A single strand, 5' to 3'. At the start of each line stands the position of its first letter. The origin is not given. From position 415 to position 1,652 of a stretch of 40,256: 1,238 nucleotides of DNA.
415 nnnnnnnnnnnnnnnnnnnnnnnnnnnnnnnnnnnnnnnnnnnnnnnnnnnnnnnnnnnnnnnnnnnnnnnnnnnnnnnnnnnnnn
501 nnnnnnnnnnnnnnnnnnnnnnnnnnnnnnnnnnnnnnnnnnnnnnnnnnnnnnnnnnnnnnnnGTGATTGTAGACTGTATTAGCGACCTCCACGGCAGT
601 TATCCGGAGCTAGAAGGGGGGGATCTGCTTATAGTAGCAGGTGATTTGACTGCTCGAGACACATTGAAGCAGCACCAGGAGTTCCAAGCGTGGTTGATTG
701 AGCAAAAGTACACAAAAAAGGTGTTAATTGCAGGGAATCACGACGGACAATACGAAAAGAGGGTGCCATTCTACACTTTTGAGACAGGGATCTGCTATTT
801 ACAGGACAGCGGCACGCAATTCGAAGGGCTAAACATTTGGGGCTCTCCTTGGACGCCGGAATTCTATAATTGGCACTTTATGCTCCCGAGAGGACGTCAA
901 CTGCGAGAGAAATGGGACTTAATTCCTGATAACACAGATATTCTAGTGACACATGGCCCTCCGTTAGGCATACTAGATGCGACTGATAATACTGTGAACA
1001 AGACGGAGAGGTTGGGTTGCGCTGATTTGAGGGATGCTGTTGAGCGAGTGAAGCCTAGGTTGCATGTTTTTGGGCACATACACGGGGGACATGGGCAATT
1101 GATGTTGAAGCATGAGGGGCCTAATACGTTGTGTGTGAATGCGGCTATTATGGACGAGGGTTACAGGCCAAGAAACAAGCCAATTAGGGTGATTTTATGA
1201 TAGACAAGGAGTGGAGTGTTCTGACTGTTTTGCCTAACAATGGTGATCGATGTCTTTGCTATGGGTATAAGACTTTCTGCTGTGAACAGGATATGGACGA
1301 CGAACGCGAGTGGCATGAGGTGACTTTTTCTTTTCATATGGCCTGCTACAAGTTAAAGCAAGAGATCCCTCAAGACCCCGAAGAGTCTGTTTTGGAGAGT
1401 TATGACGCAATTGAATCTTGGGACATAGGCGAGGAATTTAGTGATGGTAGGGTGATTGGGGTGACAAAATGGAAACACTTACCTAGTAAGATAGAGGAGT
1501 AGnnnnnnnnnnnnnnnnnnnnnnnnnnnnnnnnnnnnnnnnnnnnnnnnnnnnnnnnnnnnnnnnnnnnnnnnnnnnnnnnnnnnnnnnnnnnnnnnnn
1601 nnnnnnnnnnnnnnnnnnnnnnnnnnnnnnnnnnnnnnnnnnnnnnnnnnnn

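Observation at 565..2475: Metallophosphoesterase + Rnl5-type RNA ligase cassette: candidate RNA-repair or immune-signal-degrading counter-defence module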

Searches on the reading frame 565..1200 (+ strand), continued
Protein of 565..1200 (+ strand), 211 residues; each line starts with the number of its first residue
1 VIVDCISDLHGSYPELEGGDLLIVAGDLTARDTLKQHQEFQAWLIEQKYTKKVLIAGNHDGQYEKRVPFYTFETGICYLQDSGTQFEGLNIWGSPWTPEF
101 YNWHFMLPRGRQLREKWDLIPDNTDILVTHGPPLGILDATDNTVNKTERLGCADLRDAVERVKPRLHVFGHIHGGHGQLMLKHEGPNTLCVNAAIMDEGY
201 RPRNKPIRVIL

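Call 60: get_annotated_region(hit=H49, flank=5000)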
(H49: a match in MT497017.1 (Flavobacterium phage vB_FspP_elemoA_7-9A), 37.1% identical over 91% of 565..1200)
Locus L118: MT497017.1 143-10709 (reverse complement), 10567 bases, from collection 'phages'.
description: Flavobacterium phage vB_FspP_elemoA_7-9A, complete genome.
organism: Flavobacterium phage vB_FspP_elemoA_7-9A (NCBI taxid 2743781)
taxonomy: Viruses; Duplodnaviria; Heunggongvirae; Uroviricota; Caudoviricetes; Elemovirus; Elemovirus elemoA
host: Flavobacterium sp. BAL314; source: Baltic Sea mesocosm; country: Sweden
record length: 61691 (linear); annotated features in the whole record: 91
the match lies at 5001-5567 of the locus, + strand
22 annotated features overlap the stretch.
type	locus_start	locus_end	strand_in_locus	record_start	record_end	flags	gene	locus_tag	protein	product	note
CDS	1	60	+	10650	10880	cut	-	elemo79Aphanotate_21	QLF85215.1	hypothetical protein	-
tRNA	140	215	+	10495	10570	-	-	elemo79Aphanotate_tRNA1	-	tRNA-Ala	-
CDS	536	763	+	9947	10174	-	-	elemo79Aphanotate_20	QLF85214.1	hypothetical protein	-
CDS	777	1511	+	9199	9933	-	-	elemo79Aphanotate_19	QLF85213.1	replication protein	-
CDS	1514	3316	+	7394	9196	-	-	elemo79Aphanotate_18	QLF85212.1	DNA primase/helicase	DNA primase/helicase, contains TOPRIM domain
CDS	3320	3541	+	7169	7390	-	-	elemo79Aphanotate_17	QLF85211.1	hypothetical protein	-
CDS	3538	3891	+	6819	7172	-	-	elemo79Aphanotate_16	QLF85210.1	hypothetical protein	-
CDS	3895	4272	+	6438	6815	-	-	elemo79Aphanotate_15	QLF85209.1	hypothetical protein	-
CDS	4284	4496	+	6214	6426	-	-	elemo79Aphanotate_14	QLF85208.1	hypothetical protein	-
CDS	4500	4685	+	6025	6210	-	-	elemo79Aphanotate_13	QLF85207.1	hypothetical protein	-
CDS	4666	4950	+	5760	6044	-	-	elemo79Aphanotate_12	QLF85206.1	hypothetical protein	-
CDS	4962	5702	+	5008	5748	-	-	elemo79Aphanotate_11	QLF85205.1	calcineurin-like phosphoesterase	-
CDS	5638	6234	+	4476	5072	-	-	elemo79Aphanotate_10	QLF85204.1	HNH endonuclease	-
CDS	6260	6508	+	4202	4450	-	-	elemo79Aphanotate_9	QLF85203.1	hypothetical protein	-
CDS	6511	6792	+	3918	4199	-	-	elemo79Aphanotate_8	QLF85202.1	dihydroorotase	Dihydroorotase, PyrC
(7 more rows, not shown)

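Call 63: search_protein_families(library=ncbifam, proteins=[window:565-1200:+], max_evalue=0.001)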
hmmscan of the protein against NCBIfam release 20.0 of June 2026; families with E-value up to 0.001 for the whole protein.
window:565-1200:+ (211 aa): 1 family
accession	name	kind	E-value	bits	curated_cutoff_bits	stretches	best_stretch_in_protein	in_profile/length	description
TIGR04123.1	P_estr_lig_assc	hypoth_equivalog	0.00032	20.2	150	0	22-68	68-119/207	ligase-associated DNA damage response endonuclease PdeM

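Call 85: predict_structure(alignment_id=A2)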
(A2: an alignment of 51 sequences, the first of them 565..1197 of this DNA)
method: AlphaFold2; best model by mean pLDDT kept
length: 211 residues; sequences in the alignment: 51
mean_pLDDT: 93.4   pTM: 0.92
mean pLDDT of the five models: 93.4, 93.1, 92.5, 92.2, 91.6
residues with pLDDT >= 90: 187; 70-90: 10; 50-70: 14; < 50: 0
segments of 3 or more residues with pLDDT < 50: none
pLDDT, mean of each block of 10 residues (from residue 1): 98 97 97 93 95 96 79 81 98 96 92 98 98 94 70 97 98 95 96 96 98 93
secondary structure, 60 per line:
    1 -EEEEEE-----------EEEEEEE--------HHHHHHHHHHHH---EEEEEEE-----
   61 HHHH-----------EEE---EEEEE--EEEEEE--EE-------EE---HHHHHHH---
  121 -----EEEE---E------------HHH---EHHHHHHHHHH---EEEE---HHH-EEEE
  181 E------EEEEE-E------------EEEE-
elements in order: E2-7 E19-25 H34-45 E49-55 H61-64 E76-78 E82-86 E89-94 H111-117 E126-129 H153-162 E166-169 E177-181 E188-192 E207-210

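Call 88: fold_search(model_id=the predicted structure, library=pdb)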
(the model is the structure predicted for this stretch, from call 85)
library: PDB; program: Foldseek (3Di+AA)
matches with E <= 10: 356; with E <= 0.001: 40
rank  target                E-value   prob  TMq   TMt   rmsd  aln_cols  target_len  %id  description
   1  3rl5                  2.8e-20  1.00  0.82  0.63   4.9       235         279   36  Rat metallophosphodiesterase MPPED2 H67R Mutant (released 2011-08-10)
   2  3rl4                  8.4e-20  1.00  0.86  0.67   4.7       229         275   38  Rat metallophosphodiesterase MPPED2 G252H Mutant (released 2011-08-10)
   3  3rl3                  1.9e-19  1.00  0.86  0.66   4.1       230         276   38  Rat metallophosphodiesterase MPPED2 (released 2011-08-10)
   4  6unc_A                2.2e-07  1.00  0.62  0.49   6.2       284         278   17  The crystal structure of Phosphopantetheinyl Hydrolase (PptH) from Mycobacterium tuberculosis (released 2020-04-22)
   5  6unc_B                2.9e-07  1.00  0.63  0.49   6.1       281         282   17  The crystal structure of Phosphopantetheinyl Hydrolase (PptH) from Mycobacterium tuberculosis (released 2020-04-22)
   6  6unc_C                3.4e-07  1.00  0.63  0.49   6.1       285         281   17  The crystal structure of Phosphopantetheinyl Hydrolase (PptH) from Mycobacterium tuberculosis (released 2020-04-22)
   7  4pef_A                9.0e-07  1.00  0.63  0.41   6.1       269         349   17  Dbr1 in complex with sulfate (released 2014-08-27)
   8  2yvt                  9.6e-07  1.00  0.56  0.47  10.8       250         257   16  Crystal structure of aq_1956 (released 2007-10-16)
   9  8ro2_L1               1.3e-06  1.00  0.64  0.52   6.0       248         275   12  Integrative Structure of the human intron lariat Spliceosome (ILS'') (released 2024-09-18)
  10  2hy1                  1.8e-06  1.00  0.53  0.50   8.6       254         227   17  Crystal structure of Rv0805 (released 2006-12-26)
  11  2zo9_B                2.8e-06  1.00  0.53  0.43   7.2       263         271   15  Malonate-bound structure of the glycerophosphodiesterase from Enterobacter aerogenes (GpdQ) and characterization of th (released 2008-10-07)
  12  5k78_A                3.4e-06  1.00  0.63  0.41   6.1       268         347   16  Dbr1 in complex with 16-mer branched RNA (released 2016-12-07)
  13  5uki                  3.6e-06  1.00  0.59  0.38   7.9       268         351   14  Mn2+ and Zn2+ requirements for the lariat debranching enzyme, Dbr1 (released 2018-02-21)
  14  4peh_A                3.8e-06  1.00  0.63  0.41   6.1       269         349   17  Dbr1 in complex with synthetic linear RNA (released 2014-08-27)
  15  5k73_D                3.8e-06  1.00  0.62  0.41   6.0       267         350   16  as-isolated Dbr1 with Fe(II) and Zn(II) (released 2016-12-07)
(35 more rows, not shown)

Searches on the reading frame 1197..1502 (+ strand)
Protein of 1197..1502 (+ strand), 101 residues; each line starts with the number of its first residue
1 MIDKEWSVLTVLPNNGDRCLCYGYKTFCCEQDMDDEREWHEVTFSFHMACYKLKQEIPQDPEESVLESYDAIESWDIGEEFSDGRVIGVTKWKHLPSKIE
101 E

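Call 3: search_protein_families(library=pfam, proteins=[window:1197-1502:+], max_evalue=0.1)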
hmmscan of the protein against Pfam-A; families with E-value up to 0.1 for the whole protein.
window:1197-1502:+ (101 aa): 3 families
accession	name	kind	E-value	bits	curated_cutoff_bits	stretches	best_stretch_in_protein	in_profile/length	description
PF04301.19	BioG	-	0.014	15.4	27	1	11-46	31-66/213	Pimeloyl-ACP methyl esterase BioG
PF24475.1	RBD_DEAH11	-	0.021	15.4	28.4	1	7-46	49-88/115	DEAH11-like, RNA-binding domain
PF04448.17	DUF551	-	0.065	14.5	22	0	50-97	20-65/68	Protein of unknown function (DUF551)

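Call 4: search_protein_families(library=phrogs, proteins=[window:1197-1502:+], max_evalue=0.01)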
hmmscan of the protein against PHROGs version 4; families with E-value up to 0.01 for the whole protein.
window:1197-1502:+ (101 aa): 0 families

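Call 63: search_protein_families(library=ncbifam, proteins=[window:1197-1502:+], max_evalue=0.001)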
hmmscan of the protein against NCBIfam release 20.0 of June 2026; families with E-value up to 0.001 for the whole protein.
window:1197-1502:+ (101 aa): 0 families
